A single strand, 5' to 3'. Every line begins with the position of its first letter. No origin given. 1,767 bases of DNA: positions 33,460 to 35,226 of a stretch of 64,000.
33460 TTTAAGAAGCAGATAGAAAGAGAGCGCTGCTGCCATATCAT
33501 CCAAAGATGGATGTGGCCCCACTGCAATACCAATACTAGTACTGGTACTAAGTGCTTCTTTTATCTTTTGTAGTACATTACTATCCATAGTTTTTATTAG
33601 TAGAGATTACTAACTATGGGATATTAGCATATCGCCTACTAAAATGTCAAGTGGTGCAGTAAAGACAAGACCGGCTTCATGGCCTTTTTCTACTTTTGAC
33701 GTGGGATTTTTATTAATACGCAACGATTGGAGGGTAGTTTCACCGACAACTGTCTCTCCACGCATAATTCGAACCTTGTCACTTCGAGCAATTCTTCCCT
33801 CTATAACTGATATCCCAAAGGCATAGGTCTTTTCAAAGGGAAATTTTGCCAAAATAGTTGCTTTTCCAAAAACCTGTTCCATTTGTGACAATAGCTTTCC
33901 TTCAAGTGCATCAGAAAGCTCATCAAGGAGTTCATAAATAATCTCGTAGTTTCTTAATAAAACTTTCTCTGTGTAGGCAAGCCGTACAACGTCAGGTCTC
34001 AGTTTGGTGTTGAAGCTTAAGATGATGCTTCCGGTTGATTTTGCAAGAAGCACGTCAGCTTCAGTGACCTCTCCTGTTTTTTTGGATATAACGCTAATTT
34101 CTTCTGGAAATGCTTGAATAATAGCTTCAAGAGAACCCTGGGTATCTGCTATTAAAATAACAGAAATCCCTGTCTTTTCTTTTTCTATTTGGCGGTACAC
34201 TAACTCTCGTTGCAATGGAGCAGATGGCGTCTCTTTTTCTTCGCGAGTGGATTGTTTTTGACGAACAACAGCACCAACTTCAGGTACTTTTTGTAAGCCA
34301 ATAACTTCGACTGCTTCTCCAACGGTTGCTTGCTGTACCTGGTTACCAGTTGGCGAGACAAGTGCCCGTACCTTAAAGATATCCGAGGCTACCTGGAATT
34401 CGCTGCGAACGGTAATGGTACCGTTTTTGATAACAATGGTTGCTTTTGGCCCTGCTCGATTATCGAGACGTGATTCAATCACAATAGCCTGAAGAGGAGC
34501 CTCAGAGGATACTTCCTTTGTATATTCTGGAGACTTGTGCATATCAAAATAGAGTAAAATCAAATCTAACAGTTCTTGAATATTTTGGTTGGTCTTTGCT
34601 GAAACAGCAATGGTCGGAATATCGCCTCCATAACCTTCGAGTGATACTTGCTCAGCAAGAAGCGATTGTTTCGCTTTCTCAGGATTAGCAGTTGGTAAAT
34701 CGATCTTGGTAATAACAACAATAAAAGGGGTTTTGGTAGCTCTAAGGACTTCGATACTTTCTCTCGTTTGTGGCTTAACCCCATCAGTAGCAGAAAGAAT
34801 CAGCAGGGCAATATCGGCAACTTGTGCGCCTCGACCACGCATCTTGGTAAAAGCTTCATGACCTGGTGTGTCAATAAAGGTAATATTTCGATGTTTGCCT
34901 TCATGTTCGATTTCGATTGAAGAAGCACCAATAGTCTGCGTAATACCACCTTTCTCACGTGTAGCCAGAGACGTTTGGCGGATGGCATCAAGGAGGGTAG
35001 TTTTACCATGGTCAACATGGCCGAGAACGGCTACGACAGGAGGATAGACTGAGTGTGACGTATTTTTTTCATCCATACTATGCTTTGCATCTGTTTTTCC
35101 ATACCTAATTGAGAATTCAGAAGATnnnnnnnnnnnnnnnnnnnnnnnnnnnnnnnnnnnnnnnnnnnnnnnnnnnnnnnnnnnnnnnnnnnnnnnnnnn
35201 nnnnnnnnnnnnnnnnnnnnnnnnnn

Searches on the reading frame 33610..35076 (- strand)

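Call 9: search_protein_families(library=pfam, proteins=[window:33610-35076:-], max_evalue=0.01)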
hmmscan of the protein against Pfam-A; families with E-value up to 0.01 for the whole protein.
window:33610-35076:- (488 aa): 13 families
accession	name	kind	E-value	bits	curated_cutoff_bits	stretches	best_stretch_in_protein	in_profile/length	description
PF00009.33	GTP_EFTU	-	5.5e-40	137.4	26.5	1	15-177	6-186/188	Elongation factor Tu GTP binding domain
PF11987.13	IF-2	-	4.1e-22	78.8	27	1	289-387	11-116/117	Translation-initiation factor 2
PF22042.2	EF-G_D2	-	1.8e-13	50.9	27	1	194-270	1-80/84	Elongation factor G domain 2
PF01926.29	MMR_HSR1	-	2.4e-12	47.4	21.9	1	15-124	2-113/113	50S ribosome-binding GTPase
PF00071.28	Ras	-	6.6e-08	32.7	21.6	1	15-173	2-156/162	Ras family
PF00350.29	Dynamin_N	-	1.4e-05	25.6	27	0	15-49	1-35/168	Dynamin family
PF10662.15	PduV-EutP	-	1.4e-05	25.4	21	1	16-172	5-140/143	Ethanolamine utilisation - propanediol utilisation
PF08477.19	Roc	-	1.6e-05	25.5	27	1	15-126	2-119/119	Ras of Complex, Roc, domain of DAPkinase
PF03144.31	GTP_EFTU_D2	-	6.7e-05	23.7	30.3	1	422-484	6-72/73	Elongation factor Tu domain 2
PF02421.24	FeoB_N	-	0.0014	18.6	27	0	15-171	3-154/156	Ferrous iron transport protein B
PF00735.24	Septin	-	0.0025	17.6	26.2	1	16-73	8-72/280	Septin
PF03029.23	ATP_bind_1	-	0.0053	17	27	0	37-173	60-210/240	Conserved hypothetical ATP binding protein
PF09439.16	SRPRB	-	0.0091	15.8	25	0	13-77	4-60/178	Signal recognition particle receptor beta subunit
